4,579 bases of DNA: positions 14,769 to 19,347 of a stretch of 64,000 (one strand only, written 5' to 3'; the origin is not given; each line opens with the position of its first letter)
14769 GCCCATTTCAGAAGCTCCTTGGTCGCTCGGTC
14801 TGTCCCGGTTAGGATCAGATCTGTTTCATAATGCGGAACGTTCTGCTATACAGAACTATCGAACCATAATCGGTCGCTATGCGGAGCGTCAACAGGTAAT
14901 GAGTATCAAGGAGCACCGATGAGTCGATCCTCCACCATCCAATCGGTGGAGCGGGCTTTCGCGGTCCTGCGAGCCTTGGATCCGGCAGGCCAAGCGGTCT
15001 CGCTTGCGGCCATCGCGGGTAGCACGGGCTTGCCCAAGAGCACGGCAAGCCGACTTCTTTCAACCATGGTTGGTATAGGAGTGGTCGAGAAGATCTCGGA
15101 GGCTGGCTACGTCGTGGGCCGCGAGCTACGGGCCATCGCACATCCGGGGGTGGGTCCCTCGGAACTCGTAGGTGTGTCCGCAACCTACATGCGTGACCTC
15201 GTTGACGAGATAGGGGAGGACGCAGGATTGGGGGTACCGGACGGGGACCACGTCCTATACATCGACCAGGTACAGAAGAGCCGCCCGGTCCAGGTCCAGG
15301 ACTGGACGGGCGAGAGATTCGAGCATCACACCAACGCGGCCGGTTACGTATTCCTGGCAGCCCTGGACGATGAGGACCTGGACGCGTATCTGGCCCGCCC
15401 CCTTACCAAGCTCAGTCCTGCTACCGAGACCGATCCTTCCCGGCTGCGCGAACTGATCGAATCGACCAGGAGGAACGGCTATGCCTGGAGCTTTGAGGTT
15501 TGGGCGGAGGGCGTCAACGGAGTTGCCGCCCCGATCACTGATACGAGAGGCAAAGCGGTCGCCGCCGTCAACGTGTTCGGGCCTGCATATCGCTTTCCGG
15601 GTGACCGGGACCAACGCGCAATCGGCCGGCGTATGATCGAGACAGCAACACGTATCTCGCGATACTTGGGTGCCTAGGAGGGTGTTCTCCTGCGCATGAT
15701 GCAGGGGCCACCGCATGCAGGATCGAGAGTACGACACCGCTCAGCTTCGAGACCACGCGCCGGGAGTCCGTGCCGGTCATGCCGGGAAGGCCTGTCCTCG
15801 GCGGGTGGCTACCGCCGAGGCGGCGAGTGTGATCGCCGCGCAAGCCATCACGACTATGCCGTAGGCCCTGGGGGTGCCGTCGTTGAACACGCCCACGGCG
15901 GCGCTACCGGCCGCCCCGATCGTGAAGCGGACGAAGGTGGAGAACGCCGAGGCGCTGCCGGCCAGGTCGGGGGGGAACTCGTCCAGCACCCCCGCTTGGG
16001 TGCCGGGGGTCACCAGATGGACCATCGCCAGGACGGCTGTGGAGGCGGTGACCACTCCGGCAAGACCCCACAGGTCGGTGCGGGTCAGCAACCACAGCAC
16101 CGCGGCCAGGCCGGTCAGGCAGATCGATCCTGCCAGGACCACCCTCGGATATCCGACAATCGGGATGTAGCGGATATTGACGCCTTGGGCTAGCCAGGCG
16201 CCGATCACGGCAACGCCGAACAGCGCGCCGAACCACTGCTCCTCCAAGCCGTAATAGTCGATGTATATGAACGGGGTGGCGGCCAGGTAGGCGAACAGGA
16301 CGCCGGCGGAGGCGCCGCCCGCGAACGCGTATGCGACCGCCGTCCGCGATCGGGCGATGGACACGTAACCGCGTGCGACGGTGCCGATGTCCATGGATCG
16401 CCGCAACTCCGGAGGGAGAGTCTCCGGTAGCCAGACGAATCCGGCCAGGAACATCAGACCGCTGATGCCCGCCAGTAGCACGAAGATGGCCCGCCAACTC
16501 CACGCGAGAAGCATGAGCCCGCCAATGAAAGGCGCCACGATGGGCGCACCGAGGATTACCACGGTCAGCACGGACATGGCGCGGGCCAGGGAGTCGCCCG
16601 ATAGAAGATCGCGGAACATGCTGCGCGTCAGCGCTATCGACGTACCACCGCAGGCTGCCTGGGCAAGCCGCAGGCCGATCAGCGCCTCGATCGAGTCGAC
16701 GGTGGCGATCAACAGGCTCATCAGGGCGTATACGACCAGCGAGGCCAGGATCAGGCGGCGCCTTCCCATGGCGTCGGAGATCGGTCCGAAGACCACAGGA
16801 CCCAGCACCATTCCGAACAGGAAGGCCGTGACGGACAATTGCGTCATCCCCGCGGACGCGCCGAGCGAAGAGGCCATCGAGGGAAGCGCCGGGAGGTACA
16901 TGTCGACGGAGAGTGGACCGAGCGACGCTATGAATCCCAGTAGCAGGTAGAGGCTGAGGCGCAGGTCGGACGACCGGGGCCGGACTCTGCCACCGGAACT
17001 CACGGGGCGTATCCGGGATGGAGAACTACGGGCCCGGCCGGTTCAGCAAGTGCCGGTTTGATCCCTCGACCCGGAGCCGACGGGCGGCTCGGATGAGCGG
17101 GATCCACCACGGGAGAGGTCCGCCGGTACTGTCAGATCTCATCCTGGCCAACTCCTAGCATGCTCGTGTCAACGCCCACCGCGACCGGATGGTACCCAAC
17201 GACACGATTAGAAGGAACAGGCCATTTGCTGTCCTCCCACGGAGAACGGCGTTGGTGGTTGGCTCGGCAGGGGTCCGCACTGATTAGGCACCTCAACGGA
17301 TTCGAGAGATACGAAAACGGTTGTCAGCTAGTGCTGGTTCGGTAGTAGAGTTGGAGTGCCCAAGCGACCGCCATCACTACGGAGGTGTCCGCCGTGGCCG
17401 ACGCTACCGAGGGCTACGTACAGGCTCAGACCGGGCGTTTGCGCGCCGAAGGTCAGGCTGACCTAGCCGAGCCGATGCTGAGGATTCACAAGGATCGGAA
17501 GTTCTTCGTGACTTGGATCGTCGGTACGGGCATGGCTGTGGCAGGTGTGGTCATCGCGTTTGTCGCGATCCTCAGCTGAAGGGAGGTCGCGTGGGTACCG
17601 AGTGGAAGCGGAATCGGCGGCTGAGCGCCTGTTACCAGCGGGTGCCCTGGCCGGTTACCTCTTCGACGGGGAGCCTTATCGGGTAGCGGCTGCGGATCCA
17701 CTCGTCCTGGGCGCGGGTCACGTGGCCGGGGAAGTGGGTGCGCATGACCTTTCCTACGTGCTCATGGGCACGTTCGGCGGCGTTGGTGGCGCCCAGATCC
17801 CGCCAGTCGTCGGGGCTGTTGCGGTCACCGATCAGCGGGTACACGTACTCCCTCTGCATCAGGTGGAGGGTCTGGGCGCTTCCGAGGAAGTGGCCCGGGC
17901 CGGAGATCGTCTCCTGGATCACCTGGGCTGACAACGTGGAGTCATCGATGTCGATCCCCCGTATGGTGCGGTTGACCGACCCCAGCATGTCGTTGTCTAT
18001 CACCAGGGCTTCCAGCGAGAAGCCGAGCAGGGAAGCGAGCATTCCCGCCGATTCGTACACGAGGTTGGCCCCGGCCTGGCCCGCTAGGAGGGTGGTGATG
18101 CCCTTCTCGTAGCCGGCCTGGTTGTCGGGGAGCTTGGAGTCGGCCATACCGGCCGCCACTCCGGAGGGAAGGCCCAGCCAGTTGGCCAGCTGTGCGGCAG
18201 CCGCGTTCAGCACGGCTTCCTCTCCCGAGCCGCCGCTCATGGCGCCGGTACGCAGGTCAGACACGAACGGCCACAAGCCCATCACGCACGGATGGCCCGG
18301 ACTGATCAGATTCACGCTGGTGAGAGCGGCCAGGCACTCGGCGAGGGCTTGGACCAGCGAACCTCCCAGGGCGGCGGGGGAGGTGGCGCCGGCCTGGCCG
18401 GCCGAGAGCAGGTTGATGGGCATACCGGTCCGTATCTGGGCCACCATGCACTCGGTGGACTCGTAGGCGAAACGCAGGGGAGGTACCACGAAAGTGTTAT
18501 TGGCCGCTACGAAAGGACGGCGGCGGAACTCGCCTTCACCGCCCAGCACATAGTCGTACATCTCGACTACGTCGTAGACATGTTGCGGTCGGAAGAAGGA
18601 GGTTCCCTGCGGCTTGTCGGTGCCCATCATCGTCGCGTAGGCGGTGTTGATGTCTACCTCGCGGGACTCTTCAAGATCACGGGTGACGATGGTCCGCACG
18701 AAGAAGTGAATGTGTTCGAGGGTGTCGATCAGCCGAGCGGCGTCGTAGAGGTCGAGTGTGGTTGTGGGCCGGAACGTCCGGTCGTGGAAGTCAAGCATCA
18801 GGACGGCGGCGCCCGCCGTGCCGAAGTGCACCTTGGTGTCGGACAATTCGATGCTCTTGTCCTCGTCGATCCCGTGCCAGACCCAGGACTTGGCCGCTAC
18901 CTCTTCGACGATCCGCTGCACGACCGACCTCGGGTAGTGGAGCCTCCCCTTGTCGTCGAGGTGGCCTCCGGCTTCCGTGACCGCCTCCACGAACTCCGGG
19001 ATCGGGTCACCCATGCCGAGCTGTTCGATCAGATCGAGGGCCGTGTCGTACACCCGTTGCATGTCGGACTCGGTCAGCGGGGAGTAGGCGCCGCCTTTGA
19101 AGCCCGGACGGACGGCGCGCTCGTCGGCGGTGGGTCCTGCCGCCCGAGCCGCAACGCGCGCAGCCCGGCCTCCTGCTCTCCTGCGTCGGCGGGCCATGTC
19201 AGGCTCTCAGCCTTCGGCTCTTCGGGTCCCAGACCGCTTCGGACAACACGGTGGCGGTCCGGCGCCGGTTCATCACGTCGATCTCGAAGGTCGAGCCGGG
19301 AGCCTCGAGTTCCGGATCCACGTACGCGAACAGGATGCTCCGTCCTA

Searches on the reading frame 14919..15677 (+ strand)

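Call 21: search_protein_families(library=pfam, proteins=[window:14919-15677:+], max_evalue=0.0001)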
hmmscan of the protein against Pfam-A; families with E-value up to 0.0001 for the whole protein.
window:14919-15677:+ (252 aa): 3 families
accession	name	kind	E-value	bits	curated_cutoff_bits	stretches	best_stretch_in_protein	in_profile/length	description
PF01614.24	IclR_C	-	1.5e-33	116.2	24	1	82-248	8-174/174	Bacterial transcriptional regulator IclR C-terminal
PF09339.16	HTH_IclR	-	1.3e-15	57.3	22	1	9-58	1-50/52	IclR helix-turn-helix domain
PF12802.13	MarR_2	-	9.2e-05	23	27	0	13-61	7-55/61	MarR family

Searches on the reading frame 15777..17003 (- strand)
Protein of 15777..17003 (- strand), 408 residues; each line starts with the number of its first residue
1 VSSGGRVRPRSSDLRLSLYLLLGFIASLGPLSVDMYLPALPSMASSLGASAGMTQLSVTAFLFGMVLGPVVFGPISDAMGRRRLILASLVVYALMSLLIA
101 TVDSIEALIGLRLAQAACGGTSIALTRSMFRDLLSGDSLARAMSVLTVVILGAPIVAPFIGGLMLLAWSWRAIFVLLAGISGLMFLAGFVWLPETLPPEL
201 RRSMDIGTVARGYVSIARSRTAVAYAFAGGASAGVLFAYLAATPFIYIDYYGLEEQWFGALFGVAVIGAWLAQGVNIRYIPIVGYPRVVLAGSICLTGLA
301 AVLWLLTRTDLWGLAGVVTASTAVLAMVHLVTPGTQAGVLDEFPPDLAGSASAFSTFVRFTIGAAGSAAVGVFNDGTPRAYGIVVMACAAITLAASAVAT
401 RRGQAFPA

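Call 15: search_protein_families(library=pfam, proteins=[window:15777-17003:-], max_evalue=0.0001)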
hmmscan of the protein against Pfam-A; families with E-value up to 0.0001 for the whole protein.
window:15777-17003:- (408 aa): 2 families
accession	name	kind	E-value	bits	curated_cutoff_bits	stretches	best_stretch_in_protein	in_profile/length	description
PF07690.21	MFS_1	-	1e-37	130.3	33.4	1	24-366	3-346/347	Major Facilitator Superfamily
PF00083.30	Sugar_tr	-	4.9e-07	29.4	22.3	1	23-195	17-194/452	Sugar (and other) transporter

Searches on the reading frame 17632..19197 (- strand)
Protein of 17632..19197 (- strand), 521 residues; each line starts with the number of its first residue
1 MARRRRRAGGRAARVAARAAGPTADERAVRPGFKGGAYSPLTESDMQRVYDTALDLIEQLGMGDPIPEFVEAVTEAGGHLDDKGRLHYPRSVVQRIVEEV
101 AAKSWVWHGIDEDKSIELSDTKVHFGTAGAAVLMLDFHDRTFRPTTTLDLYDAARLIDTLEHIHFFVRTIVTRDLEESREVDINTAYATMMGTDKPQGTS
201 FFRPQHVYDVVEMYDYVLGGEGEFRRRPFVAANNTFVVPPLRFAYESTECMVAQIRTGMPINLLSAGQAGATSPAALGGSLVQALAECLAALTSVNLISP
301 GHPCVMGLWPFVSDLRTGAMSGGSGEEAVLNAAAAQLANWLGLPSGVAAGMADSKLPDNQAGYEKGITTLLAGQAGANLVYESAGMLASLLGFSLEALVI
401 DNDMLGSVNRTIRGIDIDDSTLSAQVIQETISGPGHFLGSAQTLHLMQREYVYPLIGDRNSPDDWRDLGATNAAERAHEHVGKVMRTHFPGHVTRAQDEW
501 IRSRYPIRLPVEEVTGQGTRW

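Call 21: search_protein_families(library=pfam, proteins=[window:17632-19197:-], max_evalue=0.0001)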
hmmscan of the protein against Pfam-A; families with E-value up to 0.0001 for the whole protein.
window:17632-19197:- (521 aa): 1 family
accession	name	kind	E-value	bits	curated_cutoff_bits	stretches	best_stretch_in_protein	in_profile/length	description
PF06253.16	MTTB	-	4.1e-98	329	25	1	7-502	1-489/500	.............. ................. (MTTB)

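Call 38: search_protein_families(library=ncbifam, proteins=[window:17632-19197:-], max_evalue=0.00001)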
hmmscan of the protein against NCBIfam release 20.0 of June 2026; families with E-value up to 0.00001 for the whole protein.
window:17632-19197:- (521 aa): 1 family
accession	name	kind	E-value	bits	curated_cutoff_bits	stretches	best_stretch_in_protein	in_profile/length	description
TIGR02369.2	trimeth_pyl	equivalog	7.2e-97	324.8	525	1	41-497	6-457/469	[trimethylamine--corrinoid protein] Co-methyltransferase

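Call 40: search_solved_structures(query=window:17632-19197:-, max_evalue=0.001, show_alignments=0)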
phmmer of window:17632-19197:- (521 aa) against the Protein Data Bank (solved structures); distinct sequences matched with E-value up to 0.001: 5.
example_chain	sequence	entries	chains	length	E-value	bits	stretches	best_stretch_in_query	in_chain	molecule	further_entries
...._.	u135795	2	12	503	6.9e-55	190.3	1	40-489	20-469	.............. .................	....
7xcm_A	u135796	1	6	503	7.7e-55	190.1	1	40-489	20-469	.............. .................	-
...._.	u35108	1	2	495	6.9e-49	170.5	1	37-491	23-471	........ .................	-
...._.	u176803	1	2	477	7.6e-49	170.3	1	38-491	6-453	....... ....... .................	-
4yyc_A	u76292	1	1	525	3.6e-38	135.2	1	4-483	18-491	Putative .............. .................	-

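Call 58: search_solved_structures(query=window:17632-19197:-, max_evalue=1e-30, show_alignments=4)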
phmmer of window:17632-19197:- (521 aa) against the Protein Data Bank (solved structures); distinct sequences matched with E-value up to 1e-30: 5.
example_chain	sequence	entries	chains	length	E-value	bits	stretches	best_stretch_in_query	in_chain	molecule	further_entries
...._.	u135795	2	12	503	6.9e-55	190.3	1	40-489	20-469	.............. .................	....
7xcm_A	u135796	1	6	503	7.7e-55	190.1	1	40-489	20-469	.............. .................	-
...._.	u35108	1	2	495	6.9e-49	170.5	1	37-491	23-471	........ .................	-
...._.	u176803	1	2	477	7.6e-49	170.3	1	38-491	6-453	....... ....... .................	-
4yyc_A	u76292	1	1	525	3.6e-38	135.2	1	4-483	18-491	Putative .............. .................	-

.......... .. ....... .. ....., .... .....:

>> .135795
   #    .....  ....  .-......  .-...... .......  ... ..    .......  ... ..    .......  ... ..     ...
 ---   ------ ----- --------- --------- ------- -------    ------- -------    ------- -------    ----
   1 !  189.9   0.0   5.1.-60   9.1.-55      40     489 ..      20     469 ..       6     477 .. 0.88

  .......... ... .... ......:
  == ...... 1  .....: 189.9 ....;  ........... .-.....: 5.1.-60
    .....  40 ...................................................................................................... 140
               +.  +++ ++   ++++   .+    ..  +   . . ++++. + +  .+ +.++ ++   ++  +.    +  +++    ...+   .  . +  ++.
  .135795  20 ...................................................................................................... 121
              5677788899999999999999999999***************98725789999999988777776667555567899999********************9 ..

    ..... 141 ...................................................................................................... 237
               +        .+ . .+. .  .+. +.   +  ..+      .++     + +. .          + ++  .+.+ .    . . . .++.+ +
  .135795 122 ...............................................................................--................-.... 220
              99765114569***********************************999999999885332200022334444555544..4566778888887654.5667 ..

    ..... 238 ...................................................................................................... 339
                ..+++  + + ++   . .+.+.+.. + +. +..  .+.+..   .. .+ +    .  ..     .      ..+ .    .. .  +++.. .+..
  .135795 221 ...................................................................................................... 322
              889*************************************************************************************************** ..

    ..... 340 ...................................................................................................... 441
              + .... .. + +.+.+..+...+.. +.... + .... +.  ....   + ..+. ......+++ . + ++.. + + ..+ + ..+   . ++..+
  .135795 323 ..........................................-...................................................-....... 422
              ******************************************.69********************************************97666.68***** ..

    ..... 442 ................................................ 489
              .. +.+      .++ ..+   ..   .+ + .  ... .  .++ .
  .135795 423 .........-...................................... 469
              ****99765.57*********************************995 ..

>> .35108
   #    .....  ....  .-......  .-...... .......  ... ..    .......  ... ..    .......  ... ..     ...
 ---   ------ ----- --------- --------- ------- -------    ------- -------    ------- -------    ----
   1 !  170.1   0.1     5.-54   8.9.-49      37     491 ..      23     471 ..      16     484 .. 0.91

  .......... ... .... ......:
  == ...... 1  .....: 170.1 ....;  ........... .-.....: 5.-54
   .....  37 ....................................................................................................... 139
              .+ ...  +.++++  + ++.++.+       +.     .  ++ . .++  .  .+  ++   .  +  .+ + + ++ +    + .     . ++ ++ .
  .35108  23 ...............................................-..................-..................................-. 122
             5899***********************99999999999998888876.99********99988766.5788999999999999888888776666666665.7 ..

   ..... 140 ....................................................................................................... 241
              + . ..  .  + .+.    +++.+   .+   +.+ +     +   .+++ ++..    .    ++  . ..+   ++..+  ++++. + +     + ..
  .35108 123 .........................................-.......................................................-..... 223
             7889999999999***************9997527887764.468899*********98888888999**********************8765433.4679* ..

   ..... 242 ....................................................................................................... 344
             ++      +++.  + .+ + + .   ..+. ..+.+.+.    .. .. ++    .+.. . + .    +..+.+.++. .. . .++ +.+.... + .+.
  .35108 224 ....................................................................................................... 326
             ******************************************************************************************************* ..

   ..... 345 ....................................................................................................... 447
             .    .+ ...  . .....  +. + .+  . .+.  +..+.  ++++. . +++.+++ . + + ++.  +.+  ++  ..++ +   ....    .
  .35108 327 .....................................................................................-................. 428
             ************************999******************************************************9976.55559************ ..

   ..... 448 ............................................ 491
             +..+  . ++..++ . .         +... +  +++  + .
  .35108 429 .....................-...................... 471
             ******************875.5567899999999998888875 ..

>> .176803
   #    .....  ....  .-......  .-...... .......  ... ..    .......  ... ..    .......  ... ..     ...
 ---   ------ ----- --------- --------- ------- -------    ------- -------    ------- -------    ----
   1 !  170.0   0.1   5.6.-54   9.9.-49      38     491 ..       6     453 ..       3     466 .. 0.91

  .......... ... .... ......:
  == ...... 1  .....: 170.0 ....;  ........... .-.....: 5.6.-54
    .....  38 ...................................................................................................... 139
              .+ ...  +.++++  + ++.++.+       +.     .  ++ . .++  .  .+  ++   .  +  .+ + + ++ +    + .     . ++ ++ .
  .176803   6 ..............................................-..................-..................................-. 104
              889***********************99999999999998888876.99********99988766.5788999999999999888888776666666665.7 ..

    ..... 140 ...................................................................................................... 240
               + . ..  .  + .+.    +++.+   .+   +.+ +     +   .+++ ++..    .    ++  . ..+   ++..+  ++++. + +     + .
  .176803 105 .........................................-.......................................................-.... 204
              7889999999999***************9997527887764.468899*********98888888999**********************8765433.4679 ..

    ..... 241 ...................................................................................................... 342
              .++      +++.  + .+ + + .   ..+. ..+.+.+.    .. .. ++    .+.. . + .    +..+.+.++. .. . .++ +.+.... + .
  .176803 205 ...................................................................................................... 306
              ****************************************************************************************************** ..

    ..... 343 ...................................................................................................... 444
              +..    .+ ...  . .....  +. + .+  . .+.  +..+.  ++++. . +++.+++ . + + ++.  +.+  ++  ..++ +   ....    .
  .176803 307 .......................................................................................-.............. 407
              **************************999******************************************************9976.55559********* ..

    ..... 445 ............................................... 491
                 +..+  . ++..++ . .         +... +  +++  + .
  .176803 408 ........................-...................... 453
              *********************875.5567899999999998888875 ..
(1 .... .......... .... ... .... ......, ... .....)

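Call 98: find_homologous_proteins(query=window:17632-19197:-, max_evalue=1e-20)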
Query window:17632-19197:- (521 aa): 7949 proteins with E <= 1e-20 among 8000 candidates; the best 120 are listed.
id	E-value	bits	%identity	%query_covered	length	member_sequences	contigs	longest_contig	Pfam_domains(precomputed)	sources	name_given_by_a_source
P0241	0.0e+0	1163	98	100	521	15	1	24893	PF06253.17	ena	-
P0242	0.0e+0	1080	89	96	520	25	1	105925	PF06253.17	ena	-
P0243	0.0e+0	1064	88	96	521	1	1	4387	PF06253.17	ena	-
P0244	0.0e+0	1060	88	96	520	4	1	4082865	PF06253.17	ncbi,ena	-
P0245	0.0e+0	1060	88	96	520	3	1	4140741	PF06253.17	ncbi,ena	-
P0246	0.0e+0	1057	88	96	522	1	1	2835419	PF06253.17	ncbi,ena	-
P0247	0.0e+0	1049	88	96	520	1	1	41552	PF06253.17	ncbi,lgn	-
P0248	0.0e+0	1047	88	96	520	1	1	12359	PF06253.17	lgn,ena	-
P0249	0.0e+0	1047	88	96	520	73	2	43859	PF06253.17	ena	-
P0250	0.0e+0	1031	85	96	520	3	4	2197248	PF06253.17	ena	-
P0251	6.5e-296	1000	83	95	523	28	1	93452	PF06253.17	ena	-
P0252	2.2e-295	999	82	99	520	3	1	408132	PF06253.17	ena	-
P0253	2.1e-293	992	82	95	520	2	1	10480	PF06253.17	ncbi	-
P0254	4.1e-293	991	82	96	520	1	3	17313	PF06253.17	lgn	-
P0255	5.0e-292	988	82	96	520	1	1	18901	PF06253.17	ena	-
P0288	5.1e-242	823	69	94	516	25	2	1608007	PF06253.17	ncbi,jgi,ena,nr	nr:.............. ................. family protein [bacterium]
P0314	3.9e-239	813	69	94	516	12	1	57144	PF06253.17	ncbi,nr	ncbi:MAG: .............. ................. family protein [Actinomycetia bacterium]|nr:trimethylamin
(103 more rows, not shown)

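Call 99: find_encoding_contigs(protein=P0314, flank=7000, max_places=2)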
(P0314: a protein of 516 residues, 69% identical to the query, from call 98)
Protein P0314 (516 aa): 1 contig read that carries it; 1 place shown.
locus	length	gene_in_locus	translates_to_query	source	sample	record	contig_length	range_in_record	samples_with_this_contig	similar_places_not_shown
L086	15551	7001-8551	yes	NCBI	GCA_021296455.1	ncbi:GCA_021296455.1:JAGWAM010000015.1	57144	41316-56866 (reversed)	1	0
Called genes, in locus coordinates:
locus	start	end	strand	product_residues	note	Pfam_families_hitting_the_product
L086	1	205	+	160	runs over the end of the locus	PF01061:ABC2_membrane, PF12698:ABC2_membrane_3 (weak)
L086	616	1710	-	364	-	PF00155:Aminotran_1_2, PF00266:Aminotran_5 (weak), PF01041:DegT_DnrJ_EryC1 (weak), PF01053:Cys_Met_Meta_PP (weak)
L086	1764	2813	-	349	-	PF00005:ABC_tran, PF08352:oligo_HPY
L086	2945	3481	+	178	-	PF01243:PNPOx_N, PF12900:Pyridox_ox_2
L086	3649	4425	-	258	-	PF00596:Aldolase_II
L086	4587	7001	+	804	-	PF01266:DAO, PF16350:FAO_M, PF01571:GCV_T, PF08669:GCV_T_C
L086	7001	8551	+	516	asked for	PF06253:MTTB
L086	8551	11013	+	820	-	PF00890:FAD_binding_2 (weak), PF01266:DAO, PF07992:Pyr_redox_2 (faint), PF13450:NAD_binding_8 (weak), PF16350:FAO_M, PF01571:GCV_T, PF08669:GCV_T_C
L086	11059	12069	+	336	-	PF08240:ADH_N, PF00107:ADH_zinc_N, PF13602:ADH_zinc_N_2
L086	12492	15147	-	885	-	PF13753:SWM_repeat, PF05935:Arylsulfotrans, PF14269:Arylsulfotran_2, PF13753:SWM_repeat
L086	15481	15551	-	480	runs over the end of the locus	PF07995:GSDH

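Call 100: find_encoding_contigs(protein=P0288, flank=7000, max_places=2)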
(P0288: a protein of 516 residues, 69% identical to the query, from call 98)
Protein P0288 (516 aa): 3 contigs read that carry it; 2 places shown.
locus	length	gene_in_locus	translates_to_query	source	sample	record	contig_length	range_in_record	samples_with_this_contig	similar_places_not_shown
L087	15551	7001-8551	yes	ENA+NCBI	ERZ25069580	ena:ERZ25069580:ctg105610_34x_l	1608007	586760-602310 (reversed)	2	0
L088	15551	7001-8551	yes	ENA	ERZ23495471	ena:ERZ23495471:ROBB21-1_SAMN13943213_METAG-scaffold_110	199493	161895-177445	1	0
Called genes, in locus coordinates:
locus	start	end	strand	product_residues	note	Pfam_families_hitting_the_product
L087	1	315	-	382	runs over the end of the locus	PF00155:Aminotran_1_2, PF00266:Aminotran_5 (weak), PF01041:DegT_DnrJ_EryC1 (weak), PF01053:Cys_Met_Meta_PP (weak)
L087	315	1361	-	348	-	PF00005:ABC_tran, PF13401:AAA_22 (faint), PF08352:oligo_HPY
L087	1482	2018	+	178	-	PF01243:PNPOx_N, PF12900:Pyridox_ox_2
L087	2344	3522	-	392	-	PF02720:DUF222, PF01844:HNH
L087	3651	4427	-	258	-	PF00596:Aldolase_II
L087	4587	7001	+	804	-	PF01266:DAO, PF16350:FAO_M, PF01571:GCV_T, PF08669:GCV_T_C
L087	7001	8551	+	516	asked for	PF06253:MTTB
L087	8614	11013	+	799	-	PF00890:FAD_binding_2 (weak), PF01266:DAO, PF13450:NAD_binding_8 (weak), PF16350:FAO_M, PF01571:GCV_T, PF08669:GCV_T_C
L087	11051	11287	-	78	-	-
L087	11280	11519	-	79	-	-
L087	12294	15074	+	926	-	PF00413:Peptidase_M10 (weak)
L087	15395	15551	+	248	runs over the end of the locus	-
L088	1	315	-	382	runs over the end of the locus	PF00155:Aminotran_1_2, PF00266:Aminotran_5 (weak), PF01041:DegT_DnrJ_EryC1 (weak), PF01053:Cys_Met_Meta_PP (weak)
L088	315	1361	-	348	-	PF00005:ABC_tran, PF13401:AAA_22 (faint), PF08352:oligo_HPY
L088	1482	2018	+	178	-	PF01243:PNPOx_N, PF12900:Pyridox_ox_2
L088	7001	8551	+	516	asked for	PF06253:MTTB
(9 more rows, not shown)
